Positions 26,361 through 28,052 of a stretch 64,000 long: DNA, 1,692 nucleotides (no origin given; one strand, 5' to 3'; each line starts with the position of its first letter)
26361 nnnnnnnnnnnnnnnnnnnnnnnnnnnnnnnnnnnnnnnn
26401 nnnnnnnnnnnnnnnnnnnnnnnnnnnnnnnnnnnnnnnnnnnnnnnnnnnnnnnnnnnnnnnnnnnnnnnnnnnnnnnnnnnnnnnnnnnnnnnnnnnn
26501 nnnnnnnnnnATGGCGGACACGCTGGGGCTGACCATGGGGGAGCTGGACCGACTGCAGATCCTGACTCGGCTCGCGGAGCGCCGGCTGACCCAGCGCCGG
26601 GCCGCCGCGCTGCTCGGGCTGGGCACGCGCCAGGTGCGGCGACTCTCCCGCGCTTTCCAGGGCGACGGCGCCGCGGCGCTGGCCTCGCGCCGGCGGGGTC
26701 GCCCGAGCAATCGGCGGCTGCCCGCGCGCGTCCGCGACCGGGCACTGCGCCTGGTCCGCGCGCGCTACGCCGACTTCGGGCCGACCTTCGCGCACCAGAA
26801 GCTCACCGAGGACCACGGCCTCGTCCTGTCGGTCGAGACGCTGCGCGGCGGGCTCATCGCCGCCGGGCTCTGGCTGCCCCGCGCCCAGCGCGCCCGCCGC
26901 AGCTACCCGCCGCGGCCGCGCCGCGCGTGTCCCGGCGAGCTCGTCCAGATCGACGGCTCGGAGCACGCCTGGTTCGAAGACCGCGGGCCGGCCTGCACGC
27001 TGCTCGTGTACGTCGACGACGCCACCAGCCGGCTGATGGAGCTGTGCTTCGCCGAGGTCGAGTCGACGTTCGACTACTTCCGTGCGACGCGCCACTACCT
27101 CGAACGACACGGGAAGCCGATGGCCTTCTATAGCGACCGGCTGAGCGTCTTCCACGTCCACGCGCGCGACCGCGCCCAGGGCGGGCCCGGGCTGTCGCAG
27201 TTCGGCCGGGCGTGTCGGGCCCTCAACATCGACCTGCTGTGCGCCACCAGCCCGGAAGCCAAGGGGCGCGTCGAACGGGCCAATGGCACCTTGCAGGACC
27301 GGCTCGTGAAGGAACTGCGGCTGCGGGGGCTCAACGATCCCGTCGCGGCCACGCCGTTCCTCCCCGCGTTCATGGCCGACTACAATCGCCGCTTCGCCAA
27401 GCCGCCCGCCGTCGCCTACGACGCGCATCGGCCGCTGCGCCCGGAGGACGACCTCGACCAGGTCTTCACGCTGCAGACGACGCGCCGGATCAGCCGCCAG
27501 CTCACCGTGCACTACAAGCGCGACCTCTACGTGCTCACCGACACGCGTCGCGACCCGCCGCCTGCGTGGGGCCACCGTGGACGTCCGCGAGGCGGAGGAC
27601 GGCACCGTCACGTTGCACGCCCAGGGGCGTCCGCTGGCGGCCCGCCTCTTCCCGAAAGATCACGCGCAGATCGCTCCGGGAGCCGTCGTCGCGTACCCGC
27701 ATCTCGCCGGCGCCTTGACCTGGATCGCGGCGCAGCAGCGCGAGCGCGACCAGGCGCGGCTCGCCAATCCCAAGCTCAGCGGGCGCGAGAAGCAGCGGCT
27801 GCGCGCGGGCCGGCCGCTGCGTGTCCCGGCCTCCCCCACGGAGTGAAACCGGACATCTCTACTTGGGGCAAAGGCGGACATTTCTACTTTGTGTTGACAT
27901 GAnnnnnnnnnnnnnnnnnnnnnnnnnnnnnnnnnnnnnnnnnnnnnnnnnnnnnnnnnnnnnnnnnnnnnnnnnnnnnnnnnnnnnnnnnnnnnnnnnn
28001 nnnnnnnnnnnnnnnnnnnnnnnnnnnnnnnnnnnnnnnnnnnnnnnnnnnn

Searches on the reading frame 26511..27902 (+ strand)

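Call 11: search_protein_families(library=pfam, proteins=[window:26511-27902:+], max_evalue=0.01)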
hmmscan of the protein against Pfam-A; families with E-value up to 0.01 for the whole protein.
window:26511-27902:+ (463 aa): 4 families
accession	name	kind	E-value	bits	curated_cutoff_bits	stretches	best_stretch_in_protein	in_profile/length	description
PF13551.12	HTH_29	-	2.2e-08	34.5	28.1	1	14-75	1-63/64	Winged helix-turn helix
PF13518.12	HTH_28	-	5.3e-07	30.1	25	1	14-64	2-51/52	Helix-turn-helix domain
PF13384.12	HTH_23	-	5.9e-07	29.5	24.6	1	11-57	4-49/50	Homeodomain-like domain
PF13565.12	HTH_32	-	6.3e-07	30.3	33.7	1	42-112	2-70/73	Homeodomain-like domain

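Call 12: search_protein_families(library=ncbifam, proteins=[window:26511-27902:+], max_evalue=0.01)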
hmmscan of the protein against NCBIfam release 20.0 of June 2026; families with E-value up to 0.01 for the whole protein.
window:26511-27902:+ (463 aa): 5 families
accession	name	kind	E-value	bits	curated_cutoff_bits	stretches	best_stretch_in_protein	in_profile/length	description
NF033594.2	transpos_ISNCY_2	equivalog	1.7e-130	435.5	250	1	17-347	2-333/368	ISNCY family transposase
NF033577.2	transpos_IS481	equivalog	2.9e-23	82.8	224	1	14-293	2-268/284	IS481 family transposase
NF033546.1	transpos_IS21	equivalog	6.3e-08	32.5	160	1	21-295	4-270/294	IS21 family transposase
NF033545.0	transpos_IS630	equivalog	0.00036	20.1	100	1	16-143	3-133/299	IS630 family transposase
NF033516.0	transpos_IS3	equivalog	0.0052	16.1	160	0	30-155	89-220/369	IS3 family transposase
